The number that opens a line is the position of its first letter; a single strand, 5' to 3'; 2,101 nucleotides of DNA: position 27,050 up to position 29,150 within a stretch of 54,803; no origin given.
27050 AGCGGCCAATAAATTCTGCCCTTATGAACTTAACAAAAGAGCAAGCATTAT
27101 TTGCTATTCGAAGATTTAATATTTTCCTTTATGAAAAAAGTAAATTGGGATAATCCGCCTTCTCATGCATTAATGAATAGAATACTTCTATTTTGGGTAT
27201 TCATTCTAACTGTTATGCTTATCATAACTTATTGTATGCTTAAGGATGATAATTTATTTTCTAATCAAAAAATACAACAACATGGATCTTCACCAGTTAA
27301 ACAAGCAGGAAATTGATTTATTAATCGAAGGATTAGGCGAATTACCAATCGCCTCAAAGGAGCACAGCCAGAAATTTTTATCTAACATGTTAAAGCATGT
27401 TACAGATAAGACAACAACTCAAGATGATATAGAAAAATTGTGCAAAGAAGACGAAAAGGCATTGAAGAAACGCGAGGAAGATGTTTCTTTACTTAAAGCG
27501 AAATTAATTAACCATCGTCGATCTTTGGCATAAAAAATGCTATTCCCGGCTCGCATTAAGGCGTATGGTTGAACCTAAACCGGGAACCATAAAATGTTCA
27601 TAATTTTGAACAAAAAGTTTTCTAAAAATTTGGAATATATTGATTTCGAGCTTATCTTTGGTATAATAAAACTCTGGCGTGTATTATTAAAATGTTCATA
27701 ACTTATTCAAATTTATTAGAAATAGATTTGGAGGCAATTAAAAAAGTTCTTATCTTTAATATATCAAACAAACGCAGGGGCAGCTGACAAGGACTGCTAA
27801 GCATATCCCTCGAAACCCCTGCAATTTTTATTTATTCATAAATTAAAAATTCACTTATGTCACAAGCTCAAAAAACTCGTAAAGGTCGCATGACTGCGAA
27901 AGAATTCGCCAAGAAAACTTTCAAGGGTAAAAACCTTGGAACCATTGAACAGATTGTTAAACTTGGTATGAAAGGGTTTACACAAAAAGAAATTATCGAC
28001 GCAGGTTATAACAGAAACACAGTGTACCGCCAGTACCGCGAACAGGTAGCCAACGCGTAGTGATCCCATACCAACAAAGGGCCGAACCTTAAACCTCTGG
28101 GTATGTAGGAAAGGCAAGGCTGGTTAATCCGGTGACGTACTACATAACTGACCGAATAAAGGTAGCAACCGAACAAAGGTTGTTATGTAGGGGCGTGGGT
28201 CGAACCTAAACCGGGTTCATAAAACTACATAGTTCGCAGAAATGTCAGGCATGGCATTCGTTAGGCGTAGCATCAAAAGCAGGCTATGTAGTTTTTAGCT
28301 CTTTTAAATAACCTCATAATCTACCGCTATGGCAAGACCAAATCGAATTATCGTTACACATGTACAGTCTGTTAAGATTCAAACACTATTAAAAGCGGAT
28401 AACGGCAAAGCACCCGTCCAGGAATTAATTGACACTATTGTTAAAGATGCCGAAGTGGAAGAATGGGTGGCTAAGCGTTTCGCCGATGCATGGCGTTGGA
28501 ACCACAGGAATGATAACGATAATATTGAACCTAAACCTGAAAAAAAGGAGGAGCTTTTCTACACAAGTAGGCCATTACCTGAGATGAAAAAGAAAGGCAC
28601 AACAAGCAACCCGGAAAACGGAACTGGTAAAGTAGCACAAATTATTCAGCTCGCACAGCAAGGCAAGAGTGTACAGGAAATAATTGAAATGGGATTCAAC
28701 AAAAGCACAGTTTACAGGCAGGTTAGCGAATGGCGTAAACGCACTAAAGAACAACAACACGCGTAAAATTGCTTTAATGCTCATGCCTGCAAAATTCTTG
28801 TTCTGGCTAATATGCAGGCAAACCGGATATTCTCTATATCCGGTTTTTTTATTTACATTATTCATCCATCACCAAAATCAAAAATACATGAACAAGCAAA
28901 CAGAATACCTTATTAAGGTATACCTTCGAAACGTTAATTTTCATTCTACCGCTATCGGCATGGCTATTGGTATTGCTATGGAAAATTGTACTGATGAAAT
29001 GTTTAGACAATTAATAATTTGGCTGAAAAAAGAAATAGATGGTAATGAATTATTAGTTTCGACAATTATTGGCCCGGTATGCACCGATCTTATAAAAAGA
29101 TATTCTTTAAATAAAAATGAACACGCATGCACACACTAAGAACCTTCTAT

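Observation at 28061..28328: G+C-rich 268-nt untranslated spacer built from interleaved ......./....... arms: candidate switch-like or processed phage RNA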

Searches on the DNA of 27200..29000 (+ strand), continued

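Call 67: search_with_rna_model(model_id=R1, sources=[L024, L025, L026, L027, L028, L029, L030, L031, L032], max_evalue=1, show_alignments=10)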
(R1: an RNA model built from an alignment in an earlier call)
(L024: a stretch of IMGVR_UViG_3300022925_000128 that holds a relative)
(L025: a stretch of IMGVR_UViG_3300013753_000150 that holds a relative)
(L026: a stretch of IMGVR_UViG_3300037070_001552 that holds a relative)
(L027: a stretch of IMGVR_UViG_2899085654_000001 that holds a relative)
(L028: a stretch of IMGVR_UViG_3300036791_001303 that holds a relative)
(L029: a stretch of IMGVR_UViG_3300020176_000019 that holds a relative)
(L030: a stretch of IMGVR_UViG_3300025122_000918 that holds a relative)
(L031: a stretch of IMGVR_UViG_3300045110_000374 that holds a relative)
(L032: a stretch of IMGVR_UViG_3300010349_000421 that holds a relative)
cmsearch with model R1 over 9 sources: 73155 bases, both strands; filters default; matches with E-value up to 1: 7.
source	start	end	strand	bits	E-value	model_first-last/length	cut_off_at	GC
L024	11158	11208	+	16.3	0.013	9-70/86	no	0.43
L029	319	369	+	16.3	0.013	9-70/86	no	0.43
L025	1670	1724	+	15.6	0.02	1-86/86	no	0.47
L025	289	325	-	14.3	0.054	8-71/86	no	0.57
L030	6986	7049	-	12.4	0.24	1-86/86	no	0.47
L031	348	376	-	11.8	0.35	8-71/86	no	0.59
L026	7614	7660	-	11.2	0.57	10-68/86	no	0.55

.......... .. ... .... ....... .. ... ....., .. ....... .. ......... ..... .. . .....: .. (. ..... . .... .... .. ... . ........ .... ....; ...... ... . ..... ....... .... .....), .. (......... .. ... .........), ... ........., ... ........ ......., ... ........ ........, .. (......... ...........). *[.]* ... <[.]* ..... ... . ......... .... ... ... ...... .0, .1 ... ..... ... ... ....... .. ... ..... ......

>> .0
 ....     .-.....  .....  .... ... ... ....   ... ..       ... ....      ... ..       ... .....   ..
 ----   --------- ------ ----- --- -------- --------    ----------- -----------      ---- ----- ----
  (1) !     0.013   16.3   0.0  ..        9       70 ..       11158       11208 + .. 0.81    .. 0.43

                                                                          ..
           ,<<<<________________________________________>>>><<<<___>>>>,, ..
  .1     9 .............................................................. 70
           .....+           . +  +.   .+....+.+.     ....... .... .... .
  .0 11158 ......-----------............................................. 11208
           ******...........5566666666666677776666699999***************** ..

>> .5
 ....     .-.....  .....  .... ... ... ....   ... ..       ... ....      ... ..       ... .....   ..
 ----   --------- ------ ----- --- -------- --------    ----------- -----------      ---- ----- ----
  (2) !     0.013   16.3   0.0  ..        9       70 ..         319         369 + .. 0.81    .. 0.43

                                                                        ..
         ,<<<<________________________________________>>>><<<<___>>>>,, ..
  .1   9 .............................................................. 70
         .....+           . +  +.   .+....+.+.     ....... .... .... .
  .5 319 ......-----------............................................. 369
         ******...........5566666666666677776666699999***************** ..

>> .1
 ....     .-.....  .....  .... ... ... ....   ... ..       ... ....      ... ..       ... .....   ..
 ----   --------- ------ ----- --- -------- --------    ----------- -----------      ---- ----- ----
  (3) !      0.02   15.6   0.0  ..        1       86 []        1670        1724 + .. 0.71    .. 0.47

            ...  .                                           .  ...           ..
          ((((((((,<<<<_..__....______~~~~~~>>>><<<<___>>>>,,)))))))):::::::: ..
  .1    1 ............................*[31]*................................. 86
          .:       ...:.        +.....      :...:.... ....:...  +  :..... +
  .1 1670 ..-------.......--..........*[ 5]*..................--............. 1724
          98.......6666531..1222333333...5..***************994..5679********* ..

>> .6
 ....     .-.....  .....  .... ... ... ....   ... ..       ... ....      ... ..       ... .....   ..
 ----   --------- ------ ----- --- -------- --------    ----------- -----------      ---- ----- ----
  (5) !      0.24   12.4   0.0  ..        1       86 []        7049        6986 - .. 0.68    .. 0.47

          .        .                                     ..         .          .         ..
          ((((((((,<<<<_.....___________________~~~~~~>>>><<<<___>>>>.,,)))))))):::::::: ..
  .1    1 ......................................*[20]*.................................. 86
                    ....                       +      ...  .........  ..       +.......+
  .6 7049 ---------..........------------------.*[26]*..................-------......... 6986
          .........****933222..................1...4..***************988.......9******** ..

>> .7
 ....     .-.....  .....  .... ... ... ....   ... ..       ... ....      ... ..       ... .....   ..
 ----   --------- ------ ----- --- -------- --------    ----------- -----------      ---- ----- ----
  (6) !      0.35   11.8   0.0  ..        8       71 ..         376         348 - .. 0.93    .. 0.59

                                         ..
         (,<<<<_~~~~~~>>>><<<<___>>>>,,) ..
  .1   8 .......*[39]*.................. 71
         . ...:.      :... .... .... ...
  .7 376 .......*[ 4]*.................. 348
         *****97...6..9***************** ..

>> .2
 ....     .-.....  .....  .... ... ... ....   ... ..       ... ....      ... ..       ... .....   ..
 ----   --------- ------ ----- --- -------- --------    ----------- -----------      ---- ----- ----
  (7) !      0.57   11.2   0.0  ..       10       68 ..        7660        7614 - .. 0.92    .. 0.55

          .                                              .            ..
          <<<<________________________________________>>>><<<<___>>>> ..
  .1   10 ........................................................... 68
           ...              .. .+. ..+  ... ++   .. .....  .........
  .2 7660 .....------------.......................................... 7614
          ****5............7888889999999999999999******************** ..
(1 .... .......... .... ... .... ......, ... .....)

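Call 75: search_with_rna_model(model_id=R1, sources=[window, L001, L004, L005, L007, L008, L009, L011, L013, L015, L016, L017, L019, L020], max_evalue=0.01, make_alignment=true)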
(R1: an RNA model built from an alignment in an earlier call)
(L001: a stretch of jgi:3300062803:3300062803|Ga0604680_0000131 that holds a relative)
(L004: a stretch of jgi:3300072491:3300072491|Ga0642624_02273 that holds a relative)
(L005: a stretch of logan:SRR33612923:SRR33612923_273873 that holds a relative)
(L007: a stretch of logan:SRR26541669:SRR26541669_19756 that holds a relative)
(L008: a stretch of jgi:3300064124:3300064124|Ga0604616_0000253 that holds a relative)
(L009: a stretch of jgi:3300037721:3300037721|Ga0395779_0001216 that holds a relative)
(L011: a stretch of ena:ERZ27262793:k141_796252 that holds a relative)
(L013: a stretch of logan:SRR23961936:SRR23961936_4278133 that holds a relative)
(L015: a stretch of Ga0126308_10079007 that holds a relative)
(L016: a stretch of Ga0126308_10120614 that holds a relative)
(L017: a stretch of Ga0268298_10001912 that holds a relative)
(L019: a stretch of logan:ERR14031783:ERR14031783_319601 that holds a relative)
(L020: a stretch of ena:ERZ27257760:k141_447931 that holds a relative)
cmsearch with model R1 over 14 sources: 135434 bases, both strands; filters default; matches with E-value up to 0.01: 23.
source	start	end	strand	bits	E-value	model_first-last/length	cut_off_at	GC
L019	2273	2361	+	77.7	2.4e-22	1-86/86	no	0.43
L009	3750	3852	+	74.9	1.8e-21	1-86/86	no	0.43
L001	3765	3864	+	70.1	6.7e-20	1-86/86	no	0.42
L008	2270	2369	+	69.4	1.2e-19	1-86/86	no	0.42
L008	443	524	+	68.5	2.3e-19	1-86/86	no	0.44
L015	1651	1735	+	68.1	3e-19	1-86/86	no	0.48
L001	2088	2169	+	67.3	5.7e-19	1-86/86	no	0.44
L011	3614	3686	+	66.2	1.3e-18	1-86/86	no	0.55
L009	1552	1635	+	65.7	1.8e-18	1-86/86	no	0.48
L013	2769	2860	+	62.5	2e-17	1-86/86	no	0.43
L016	800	893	+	61.6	4.1e-17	1-86/86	no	0.48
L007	3783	3875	+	60.8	7.2e-17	1-86/86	no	0.51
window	28126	28225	+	59.6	1.8e-16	1-86/86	no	0.46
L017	8949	8999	+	58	5.8e-16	1-86/86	no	0.49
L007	3564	3638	+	56.4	2e-15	1-86/86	no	0.59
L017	9134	9187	+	55.6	3.8e-15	1-86/86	no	0.41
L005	3720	3837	+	53.3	2e-14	1-86/86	no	0.46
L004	3722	3839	+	52.2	4.8e-14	1-86/86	no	0.46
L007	1226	1317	+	38.7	1.1e-09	1-86/86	no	0.48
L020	2001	2055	+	30.1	7.2e-07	1-86/86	no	0.49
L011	3826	3910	+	27.2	6.7e-06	1-86/86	no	0.45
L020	1167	1250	+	18.3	0.0051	1-86/86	no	0.48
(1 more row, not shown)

Alignment A6: 23 matches aligned to the model, 137 columns, each read 5' to 3' on its own strand. Consensus structure (alignment columns), stored with it:
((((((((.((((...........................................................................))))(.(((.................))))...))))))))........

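Call 77: build_rna_model(alignment_id=A6)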
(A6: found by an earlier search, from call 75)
Model R2 built from alignment A6 (23 sequences, 137 columns); structure: stored with the alignment.
model positions 87; base pairs 16; branch points 1; effective number of sequences 10.23; information 0.654 bits per position. Calibrated on 0.2 Mb of random sequence (short: E-values are rough).
structure used (alignment columns):
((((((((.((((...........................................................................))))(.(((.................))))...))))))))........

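Call 78: search_with_rna_model(model_id=R2, source=window, filters=off, max_evalue=1)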
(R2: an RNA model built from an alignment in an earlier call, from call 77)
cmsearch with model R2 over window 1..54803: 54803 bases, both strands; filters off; matches with E-value up to 1: 4.
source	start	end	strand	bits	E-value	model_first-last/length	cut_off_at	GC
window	28126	28225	+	57.2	5e-16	1-87/87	no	0.46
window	27543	27595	+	37.9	8.9e-10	1-87/87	no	0.47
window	17410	17515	+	16.4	0.0084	1-87/87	no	0.42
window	51560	51638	+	14.1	0.047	1-87/87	no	0.29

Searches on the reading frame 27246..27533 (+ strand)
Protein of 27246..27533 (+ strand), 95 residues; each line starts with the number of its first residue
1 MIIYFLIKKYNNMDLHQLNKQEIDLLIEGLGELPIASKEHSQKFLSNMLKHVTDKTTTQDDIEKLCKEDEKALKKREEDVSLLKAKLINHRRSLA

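Call 13: search_protein_families(library=pfam, proteins=[window:27246-27533:+], max_evalue=0.1)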
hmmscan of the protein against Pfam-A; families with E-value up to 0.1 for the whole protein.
window:27246-27533:+ (95 aa): 1 family
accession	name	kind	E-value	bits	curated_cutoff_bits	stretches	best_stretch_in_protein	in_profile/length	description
PF03685.18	UPF0147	-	0.059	13.9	23.6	1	44-88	7-51/81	Uncharacterised protein family (UPF0147)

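Call 14: search_protein_families(library=phrogs, proteins=[window:27246-27533:+], max_evalue=0.01)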
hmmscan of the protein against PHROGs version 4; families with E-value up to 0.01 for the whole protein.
window:27246-27533:+ (95 aa): 1 family
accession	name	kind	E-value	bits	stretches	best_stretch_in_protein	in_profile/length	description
phrog_17400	-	unknown function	0.0064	17.6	1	45-94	46-96/116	-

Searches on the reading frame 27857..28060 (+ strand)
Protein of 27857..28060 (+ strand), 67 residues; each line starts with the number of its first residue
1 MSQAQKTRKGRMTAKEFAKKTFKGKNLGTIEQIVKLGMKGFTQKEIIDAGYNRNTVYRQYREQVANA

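Call 13: search_protein_families(library=pfam, proteins=[window:27857-28060:+], max_evalue=0.1)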
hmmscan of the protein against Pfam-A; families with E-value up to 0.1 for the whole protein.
window:27857-28060:+ (67 aa): 0 families

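Call 14: search_protein_families(library=phrogs, proteins=[window:27857-28060:+], max_evalue=0.01)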
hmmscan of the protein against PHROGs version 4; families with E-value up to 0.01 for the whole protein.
window:27857-28060:+ (67 aa): 0 families

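Call 73: search_solved_structures(query=window:27857-28057:+, max_evalue=1)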
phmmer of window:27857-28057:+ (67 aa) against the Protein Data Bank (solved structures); distinct sequences matched with E-value up to 1: 2.
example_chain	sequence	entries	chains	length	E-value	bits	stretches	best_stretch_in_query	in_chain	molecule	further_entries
3j80_N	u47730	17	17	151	0.39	14.9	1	18-46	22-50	uS15 | KLLA0F18040p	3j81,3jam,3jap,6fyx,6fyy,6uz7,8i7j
5it7_N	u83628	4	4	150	0.4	14.9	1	18-46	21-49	KLLA0F18040p | Ribosomal protein uS15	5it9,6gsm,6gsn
